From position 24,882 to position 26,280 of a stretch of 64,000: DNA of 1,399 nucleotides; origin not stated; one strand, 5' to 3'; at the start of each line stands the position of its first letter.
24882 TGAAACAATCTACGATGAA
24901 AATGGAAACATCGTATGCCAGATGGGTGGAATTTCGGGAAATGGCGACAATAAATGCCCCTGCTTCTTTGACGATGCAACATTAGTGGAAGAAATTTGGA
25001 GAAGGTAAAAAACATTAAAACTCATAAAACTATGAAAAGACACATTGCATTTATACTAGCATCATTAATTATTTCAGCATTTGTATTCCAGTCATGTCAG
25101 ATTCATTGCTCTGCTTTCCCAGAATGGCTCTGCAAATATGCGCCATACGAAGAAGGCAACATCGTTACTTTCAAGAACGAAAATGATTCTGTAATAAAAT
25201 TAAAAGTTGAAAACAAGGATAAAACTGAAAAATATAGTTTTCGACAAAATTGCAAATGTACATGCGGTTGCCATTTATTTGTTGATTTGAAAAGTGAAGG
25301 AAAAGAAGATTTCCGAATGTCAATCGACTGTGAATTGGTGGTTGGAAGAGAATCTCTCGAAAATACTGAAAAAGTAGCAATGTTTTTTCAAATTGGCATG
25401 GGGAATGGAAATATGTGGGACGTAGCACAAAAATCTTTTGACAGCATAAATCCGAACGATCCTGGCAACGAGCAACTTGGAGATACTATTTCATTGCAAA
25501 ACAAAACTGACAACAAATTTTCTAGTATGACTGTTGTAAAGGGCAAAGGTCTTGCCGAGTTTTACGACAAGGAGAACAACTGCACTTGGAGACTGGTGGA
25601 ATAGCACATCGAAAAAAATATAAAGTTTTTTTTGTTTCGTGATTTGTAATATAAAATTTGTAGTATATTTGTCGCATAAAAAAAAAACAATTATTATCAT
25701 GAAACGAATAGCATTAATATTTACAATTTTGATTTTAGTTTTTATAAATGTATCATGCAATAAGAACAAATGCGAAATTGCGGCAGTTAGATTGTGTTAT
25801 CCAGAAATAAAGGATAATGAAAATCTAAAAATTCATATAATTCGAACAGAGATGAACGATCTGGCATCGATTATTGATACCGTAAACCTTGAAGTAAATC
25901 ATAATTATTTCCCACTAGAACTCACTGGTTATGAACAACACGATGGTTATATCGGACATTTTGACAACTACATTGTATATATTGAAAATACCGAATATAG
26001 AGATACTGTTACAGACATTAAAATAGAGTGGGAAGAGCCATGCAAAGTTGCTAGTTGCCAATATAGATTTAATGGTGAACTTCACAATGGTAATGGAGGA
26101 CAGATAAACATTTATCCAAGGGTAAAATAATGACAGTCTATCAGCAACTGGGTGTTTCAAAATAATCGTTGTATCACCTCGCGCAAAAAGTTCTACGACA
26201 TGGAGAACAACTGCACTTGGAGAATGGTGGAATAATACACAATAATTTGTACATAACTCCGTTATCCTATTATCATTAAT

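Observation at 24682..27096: Cassette-like array: four unrelated small lipoprotein genes punctuated by three copies of a 40-45-bp direct repeat, next to tRNA-Arg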

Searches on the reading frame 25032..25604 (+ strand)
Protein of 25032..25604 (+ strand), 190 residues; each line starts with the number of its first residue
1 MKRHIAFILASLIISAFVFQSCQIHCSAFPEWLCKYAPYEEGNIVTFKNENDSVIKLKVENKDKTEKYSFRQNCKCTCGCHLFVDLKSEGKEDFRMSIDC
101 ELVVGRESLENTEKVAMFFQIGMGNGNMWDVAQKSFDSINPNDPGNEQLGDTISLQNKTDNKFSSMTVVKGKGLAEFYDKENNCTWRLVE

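Call 7: search_protein_families(library=pfam, proteins=[window:25032-25604:+], max_evalue=1)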
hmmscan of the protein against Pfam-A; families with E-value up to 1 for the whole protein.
window:25032-25604:+ (190 aa): 1 family
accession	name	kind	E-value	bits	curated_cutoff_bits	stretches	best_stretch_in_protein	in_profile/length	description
PF03944.20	Endotoxin_C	-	0.047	14.5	21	1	40-94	25-80/142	delta endotoxin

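Call 10: find_encoding_contigs(protein=window:25032-25604:+, flank=6000, max_places=10)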
Protein window:25032-25604:+ (190 aa): 6 contigs read that carry it; 3 places shown.
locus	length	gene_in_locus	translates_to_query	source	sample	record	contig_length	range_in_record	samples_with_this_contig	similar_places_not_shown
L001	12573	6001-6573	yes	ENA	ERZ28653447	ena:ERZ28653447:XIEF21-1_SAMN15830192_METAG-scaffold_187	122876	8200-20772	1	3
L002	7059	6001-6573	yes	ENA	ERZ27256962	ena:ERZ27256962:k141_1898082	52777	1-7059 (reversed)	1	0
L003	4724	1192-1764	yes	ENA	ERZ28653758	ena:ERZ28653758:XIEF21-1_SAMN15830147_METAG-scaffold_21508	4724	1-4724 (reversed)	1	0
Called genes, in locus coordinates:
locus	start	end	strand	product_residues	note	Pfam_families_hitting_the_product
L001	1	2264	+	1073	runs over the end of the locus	PF03176:MMPL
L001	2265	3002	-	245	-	-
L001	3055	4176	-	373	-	-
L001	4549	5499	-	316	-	PF22725:GFO_IDH_MocA_C3 (weak)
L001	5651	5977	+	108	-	PF22311:DUF6970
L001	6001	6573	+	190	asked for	-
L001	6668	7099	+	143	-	-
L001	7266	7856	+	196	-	-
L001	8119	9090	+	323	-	PF00348:polyprenyl_synt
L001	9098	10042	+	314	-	PF02779:Transket_pyr, PF02780:Transketolase_C, PF22613:Transketolase_C_1 (weak)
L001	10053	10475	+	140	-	PF02367:TsaE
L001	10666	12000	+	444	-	-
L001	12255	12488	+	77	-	-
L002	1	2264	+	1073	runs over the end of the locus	PF03176:MMPL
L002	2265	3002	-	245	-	-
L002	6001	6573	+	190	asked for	-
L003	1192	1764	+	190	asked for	-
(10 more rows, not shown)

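Call 25: find_homologous_proteins(query=window:25032-25604:+, max_evalue=0.01)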
Query window:25032-25604:+ (190 aa): 24 proteins with E <= 0.01 among 93 candidates.
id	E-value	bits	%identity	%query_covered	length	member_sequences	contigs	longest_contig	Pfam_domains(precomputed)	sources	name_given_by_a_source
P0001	1.3e-124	431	98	100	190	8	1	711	-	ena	-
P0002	4.3e-107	374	87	100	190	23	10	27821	-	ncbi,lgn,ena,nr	ncbi:MAG: hypothetical protein IKO34_09315 [Bacteroidales bacterium]|nr:hypothetical protein [Bacter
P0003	2.9e-70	254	61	100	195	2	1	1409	-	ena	-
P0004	2.5e-60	222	57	100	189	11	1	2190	-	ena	-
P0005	1.7e-59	219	59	100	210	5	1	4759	-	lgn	-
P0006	3.5e-58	215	58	100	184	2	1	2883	-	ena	-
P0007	1.7e-56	209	58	100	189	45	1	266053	-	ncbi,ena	-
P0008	2.8e-55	205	54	100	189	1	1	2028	-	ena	-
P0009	2.4e-54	202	52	100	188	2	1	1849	-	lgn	-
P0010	4.4e-54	201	54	100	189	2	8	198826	-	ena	-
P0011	5.1e-54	201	53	100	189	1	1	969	-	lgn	-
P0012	6.0e-54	201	52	100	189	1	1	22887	-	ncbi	-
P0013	6.1e-54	201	52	100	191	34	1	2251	-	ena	-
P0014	2.1e-52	196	53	100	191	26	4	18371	-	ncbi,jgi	jgi:hypothetical protein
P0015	4.6e-52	195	52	100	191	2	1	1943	-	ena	-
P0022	1.0e-26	112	37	91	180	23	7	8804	-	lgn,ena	-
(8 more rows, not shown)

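Call 27: find_encoding_contigs(protein=P0007, flank=5000, max_places=4)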
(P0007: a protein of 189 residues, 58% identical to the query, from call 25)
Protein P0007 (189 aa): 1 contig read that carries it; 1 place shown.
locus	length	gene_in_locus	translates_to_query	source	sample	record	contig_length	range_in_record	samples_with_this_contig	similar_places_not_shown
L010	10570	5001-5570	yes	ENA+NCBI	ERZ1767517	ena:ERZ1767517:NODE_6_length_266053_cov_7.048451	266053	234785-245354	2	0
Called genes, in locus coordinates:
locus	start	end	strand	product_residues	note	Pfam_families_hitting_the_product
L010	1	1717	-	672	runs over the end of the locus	PF07676:PD40, PF00691:OmpA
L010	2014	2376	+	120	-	PF18962:Por_Secre_tail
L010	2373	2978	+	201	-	-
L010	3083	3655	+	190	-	-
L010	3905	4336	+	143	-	-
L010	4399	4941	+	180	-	-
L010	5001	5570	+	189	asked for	-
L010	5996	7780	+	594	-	PF21710:Spt6_S1 (faint), PF00575:S1 (weak), PF13509:S1_2 (faint), PF23459:S1_RRP5 (faint), PF00575:S1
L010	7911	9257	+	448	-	PF18962:Por_Secre_tail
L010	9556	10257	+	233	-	-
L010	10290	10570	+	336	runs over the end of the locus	PF14057:GGGtGRT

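Call 28: find_encoding_contigs(protein=P0010, flank=5000, max_places=4)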
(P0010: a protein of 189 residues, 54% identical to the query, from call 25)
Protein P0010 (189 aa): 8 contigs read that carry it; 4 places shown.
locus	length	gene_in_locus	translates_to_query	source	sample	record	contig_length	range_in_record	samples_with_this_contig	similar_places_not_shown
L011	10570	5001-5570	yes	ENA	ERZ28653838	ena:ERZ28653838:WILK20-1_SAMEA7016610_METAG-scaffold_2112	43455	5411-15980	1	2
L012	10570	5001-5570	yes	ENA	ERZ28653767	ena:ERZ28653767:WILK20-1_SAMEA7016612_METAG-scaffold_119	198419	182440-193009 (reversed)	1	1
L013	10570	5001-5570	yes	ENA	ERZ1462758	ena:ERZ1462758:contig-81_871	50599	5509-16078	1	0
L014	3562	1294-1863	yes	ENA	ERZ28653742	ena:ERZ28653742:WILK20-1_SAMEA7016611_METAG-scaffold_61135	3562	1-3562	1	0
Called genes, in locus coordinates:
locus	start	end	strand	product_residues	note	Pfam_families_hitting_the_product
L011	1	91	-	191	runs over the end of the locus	PF25084:LbH_EIF2B, PF00132:Hexapep, PF25087:GMPPB_C (weak), PF14602:Hexapep_2 (weak)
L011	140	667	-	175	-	PF01288:HPPK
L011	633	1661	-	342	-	PF04055:Radical_SAM, PF13186:SPASM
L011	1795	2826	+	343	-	PF04245:NA37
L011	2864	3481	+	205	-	PF01205:Impact_N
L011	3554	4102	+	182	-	PF01553:Acyltransferase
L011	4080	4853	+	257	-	PF00795:CN_hydrolase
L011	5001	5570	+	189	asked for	-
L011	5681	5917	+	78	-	PF09851:SHOCT (weak)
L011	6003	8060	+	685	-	PF00009:GTP_EFTU, PF22042:EF-G_D2, PF03144:GTP_EFTU_D2, PF14492:EFG_III, PF16658:RF3_C (faint), PF03764:EFG_IV, PF00679:EFG_C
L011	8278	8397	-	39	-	-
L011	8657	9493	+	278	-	PF13509:S1_2 (faint), PF17783:WHD_CvfB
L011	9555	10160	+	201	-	-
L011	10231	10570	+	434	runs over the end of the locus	PF00009:GTP_EFTU, PF01926:MMR_HSR1, PF02421:FeoB_N, PF04548:AIG1, PF00009:GTP_EFTU, PF01926:MMR_HSR1, PF02421:FeoB_N, PF14714:KH_dom-like, +5 more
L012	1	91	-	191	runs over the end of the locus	PF25084:LbH_EIF2B, PF00132:Hexapep, PF25087:GMPPB_C (weak), PF14602:Hexapep_2 (weak)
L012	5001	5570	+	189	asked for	-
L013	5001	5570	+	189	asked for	-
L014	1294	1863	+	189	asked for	-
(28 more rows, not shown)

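Call 29: find_encoding_contigs(protein=P0022, flank=5000, max_places=5)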
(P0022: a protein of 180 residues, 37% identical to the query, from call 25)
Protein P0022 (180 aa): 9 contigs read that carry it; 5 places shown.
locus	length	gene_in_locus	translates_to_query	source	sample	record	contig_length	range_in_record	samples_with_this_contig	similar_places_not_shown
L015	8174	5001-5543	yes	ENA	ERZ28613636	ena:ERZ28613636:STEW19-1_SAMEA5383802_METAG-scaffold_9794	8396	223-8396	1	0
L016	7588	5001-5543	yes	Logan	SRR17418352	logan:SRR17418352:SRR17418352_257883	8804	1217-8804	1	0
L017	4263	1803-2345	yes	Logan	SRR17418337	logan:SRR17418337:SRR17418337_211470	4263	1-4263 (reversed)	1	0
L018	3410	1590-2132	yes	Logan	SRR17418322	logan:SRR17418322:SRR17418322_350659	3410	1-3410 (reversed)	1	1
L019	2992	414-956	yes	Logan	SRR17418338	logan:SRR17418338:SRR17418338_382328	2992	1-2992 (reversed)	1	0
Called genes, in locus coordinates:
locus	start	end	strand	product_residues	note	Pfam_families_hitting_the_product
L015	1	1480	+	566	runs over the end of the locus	?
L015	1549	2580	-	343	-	PF00586:AIRS, PF02769:AIRS_C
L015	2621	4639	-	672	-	PF07676:PD40, PF00691:OmpA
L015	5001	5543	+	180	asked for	-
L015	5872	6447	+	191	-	-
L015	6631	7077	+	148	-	-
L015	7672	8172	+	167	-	?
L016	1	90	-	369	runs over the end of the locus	PF13776:DUF4172, PF02661:Fic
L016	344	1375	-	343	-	PF00586:AIRS, PF02769:AIRS_C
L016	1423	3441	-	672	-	PF07676:PD40, PF00691:OmpA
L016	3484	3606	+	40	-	-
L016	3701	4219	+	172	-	-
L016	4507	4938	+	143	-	-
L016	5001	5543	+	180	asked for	-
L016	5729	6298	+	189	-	-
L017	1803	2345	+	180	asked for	-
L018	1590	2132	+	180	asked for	-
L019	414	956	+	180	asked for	-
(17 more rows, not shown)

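Call 46: predict_structure(alignment_id=A2)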
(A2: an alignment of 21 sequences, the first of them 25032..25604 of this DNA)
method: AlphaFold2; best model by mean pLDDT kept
length: 190 residues; sequences in the alignment: 21
mean_pLDDT: 76.9   pTM: 0.70
mean pLDDT of the five models: 76.9, 76.9, 75.9, 74.9, 69.9
residues with pLDDT >= 90: 43; 70-90: 84; 50-70: 63; < 50: 0
segments of 3 or more residues with pLDDT < 50: none
pLDDT, mean of each block of 10 residues (from residue 1): 70 60 61 87 93 91 79 69 83 71 65 67 73 79 66 82 85 91 90
secondary structure, 60 per line:
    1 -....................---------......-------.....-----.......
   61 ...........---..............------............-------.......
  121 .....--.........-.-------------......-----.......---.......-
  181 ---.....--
elements in order: H2-21 H31-36 E44-48 E54-71 E75-88 E95-106 E114-125 E128-136 E152-157 E163-169 E173-179 E184-188

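Call 50: fold_search(model_id=the predicted structure, library=pdb)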
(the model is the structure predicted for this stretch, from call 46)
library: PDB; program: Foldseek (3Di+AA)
matches with E <= 10: 429; with E <= 0.001: 0
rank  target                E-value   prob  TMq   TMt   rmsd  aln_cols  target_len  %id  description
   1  1p4u_A                1.1e-01  0.16  0.14  0.17  16.1       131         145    8  CRYSTAL STRUCTURE OF GGA3 GAE DOMAIN IN COMPLEX WITH RABAPTIN-5 PEPTIDE (released 2003-07-29)
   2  2dwx_C                2.1e-01  0.10  0.14  0.18  17.7       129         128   12  Co-crystal Structure Analysis of GGA1-GAE with the WNSF motif (released 2007-04-17)
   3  2dwy_C                2.2e-01  0.13  0.14  0.18  17.2       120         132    8  Crystal Structure Analysis of GGA1-GAE (released 2007-04-17)
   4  1na8_A                2.3e-01  0.10  0.13  0.15  15.8       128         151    8  Crystal structure of ADP-ribosylation factor binding protein GGA1 (released 2003-07-29)
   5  6le0_B                2.4e-01  0.20  0.25  0.24  13.0       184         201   11  A nonspecific heme-binding cyclase catalyzes [4 + 2] cycloaddition during neoabyssomicin biosynthesis (released 2020-11-25)
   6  2dwy_B                2.6e-01  0.12  0.14  0.18  17.0       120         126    8  Crystal Structure Analysis of GGA1-GAE (released 2007-04-17)
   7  1na8_B                2.8e-01  0.12  0.15  0.18  15.7       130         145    8  Crystal structure of ADP-ribosylation factor binding protein GGA1 (released 2003-07-29)
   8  1gyv                  3.0e-01  0.12  0.13  0.17  16.9       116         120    4  Gamma-adaptin appendage domain from clathrin adaptor AP1, L762E mutant (released 2002-08-22)
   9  6ymn_AAA              3.3e-01  0.15  0.23  0.21  13.3       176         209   11  Crystal structure of the Diels Alderase AbmU from Streptomyces koyangensis (released 2021-04-21)
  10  8ass_C                3.3e-01  0.12  0.15  0.22  16.5       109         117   12  The Crystal structure of F46Y mutant of the agroavidin-biotin complex (released 2023-04-12)
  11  9b7j_N                3.5e-01  0.75  0.28  0.20   5.3        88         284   15  Cryo-EM structure of human dynactin complex bound to Chlamydia effector Dre1 (released 2025-04-16)
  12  6le0_A                3.5e-01  0.15  0.24  0.22  16.6       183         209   10  A nonspecific heme-binding cyclase catalyzes [4 + 2] cycloaddition during neoabyssomicin biosynthesis (released 2020-11-25)
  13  1om9_A                3.5e-01  0.13  0.16  0.19  15.7       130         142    9  Structure of the GGA1-appendage in complex with the p56 binding peptide (released 2003-07-29)
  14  6le0_D                4.3e-01  0.14  0.23  0.22  13.9       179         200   11  A nonspecific heme-binding cyclase catalyzes [4 + 2] cycloaddition during neoabyssomicin biosynthesis (released 2020-11-25)
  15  3dwr_B                4.3e-01  0.14  0.19  0.14  16.2       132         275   14  Leishmania major coproporphyrinogen III oxidase with bound ligand (released 2008-09-09)
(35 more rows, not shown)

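Call 52: search_protein_families(library=padloc, proteins=[window:25032-25604:+], max_evalue=1)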
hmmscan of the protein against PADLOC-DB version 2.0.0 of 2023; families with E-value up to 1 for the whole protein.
window:25032-25604:+ (190 aa): 0 families

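Call 53: search_protein_families(library=ncbifam, proteins=[window:25032-25604:+], max_evalue=1)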
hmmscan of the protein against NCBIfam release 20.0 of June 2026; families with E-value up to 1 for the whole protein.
window:25032-25604:+ (190 aa): 0 families

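Call 62: find_encoding_contigs(protein=P0002, flank=4000, max_places=6)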
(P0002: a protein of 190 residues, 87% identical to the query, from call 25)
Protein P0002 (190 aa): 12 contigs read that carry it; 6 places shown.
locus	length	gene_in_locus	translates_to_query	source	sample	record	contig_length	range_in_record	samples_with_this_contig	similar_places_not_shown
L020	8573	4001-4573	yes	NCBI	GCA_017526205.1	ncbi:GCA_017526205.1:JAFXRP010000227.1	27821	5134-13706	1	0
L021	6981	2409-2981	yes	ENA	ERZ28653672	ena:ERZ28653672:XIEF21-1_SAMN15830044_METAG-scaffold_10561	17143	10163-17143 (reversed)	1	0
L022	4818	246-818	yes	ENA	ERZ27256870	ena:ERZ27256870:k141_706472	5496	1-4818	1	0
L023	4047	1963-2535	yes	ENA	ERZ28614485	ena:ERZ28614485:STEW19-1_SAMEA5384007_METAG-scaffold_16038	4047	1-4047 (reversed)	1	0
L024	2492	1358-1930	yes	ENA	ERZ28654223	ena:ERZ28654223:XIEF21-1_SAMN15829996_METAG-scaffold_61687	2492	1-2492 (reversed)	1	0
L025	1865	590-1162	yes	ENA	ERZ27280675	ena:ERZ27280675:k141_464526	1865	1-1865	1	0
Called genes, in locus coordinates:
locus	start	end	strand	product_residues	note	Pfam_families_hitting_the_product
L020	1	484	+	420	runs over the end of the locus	PF00155:Aminotran_1_2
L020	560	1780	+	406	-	PF00291:PALP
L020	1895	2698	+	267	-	PF00106:adh_short, PF08659:KR, PF13561:adh_short_C2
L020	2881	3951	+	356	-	PF13669:Glyoxalase_4 (faint), PF00903:Glyoxalase (weak)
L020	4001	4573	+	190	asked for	-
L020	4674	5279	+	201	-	PF13237:Fer4_10 (faint), PF13183:Fer4_8, PF13187:Fer4_9 (weak), PF13534:Fer4_17 (weak)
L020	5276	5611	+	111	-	PF13237:Fer4_10 (faint), PF00037:Fer4 (faint), PF12797:Fer4_2 (faint), PF12800:Fer4_4 (faint), PF13183:Fer4_8, PF12838:Fer4_7, PF13187:Fer4_9, PF13534:Fer4_17, +1 more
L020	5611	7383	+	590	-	PF12838:Fer4_7 (faint), PF13183:Fer4_8, PF13534:Fer4_17, PF02754:CCG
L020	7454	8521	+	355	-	PF02754:CCG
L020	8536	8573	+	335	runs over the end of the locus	PF00070:Pyr_redox (weak), PF01134:GIDA (faint), PF07992:Pyr_redox_2, PF13454:NAD_binding_9 (faint), PF13738:Pyr_redox_3 (faint), PF03486:HI0933_like (weak)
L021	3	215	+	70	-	?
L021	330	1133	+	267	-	PF00106:adh_short, PF08659:KR, PF13561:adh_short_C2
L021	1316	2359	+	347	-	-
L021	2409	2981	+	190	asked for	-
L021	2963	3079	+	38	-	-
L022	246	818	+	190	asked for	-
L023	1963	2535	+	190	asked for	-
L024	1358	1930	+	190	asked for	-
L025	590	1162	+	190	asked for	-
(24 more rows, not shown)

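Call 82: search_solved_structures(query=A2, max_evalue=1)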
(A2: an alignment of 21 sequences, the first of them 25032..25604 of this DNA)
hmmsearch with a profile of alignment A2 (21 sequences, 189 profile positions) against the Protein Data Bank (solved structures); distinct sequences matched with E-value up to 1: 2.
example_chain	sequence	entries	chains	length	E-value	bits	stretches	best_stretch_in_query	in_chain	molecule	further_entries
6g70_A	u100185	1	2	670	0.34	14.1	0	16-45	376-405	Pre-mRNA-processing factor 39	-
1q3t_A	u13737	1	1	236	0.64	13.2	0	85-157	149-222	Cytidylate kinase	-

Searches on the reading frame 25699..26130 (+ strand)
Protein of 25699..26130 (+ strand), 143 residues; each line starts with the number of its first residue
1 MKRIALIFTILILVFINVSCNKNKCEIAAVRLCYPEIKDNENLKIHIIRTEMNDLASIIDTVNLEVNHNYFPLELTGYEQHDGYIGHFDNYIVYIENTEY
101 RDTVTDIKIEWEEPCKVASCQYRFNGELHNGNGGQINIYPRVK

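Call 7: search_protein_families(library=pfam, proteins=[window:25699-26130:+], max_evalue=1)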
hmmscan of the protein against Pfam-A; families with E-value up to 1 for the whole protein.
window:25699-26130:+ (143 aa): 1 family
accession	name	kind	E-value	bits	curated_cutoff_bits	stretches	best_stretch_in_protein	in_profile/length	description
PF17209.9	Hfq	-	0.086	12.9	27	1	80-99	25-44/64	Hfq protein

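Call 52: search_protein_families(library=padloc, proteins=[window:25699-26130:+], max_evalue=1)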
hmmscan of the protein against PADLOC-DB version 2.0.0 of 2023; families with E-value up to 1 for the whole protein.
window:25699-26130:+ (143 aa): 0 families

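Call 53: search_protein_families(library=ncbifam, proteins=[window:25699-26130:+], max_evalue=1)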
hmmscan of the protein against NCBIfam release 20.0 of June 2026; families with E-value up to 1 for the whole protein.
window:25699-26130:+ (143 aa): 0 families

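Call 77: search_protein_representatives(protein=window:25699-26130:+)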
Query: 143 residues. Proteins with E-value up to 0.001 (for the whole library): 23; up to 1e-10: 5; up to 1e-30: 2. The best 23 are listed.
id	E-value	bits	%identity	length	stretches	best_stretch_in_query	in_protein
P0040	9.1e-88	307.8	94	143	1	1-143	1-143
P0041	9.4e-49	181.3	33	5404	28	99-138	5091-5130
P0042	2.0e-13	66.8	39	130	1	6-134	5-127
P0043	1.0e-12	64.4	34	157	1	1-141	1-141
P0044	2.1e-12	63.4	45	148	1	1-141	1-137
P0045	1.2e-09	54.5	41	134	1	6-128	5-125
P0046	1.2e-09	54.4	43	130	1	1-130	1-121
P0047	1.5e-09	54.2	41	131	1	7-127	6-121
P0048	6.3e-09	52.1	40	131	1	7-129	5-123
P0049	1.0e-08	51.5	40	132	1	1-132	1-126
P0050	2.0e-08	50.5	36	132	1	9-129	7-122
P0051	8.2e-08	48.5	35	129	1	6-129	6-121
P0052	1.1e-07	48.1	34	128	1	12-126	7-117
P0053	2.1e-06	43.9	32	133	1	7-129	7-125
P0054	5.8e-06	42.5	35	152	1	1-127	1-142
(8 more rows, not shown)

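Call 83: search_solved_structures(query=A5, max_evalue=1)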
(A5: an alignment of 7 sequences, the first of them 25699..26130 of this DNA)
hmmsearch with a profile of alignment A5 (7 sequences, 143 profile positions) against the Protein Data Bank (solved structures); distinct sequences matched with E-value up to 1: 0.
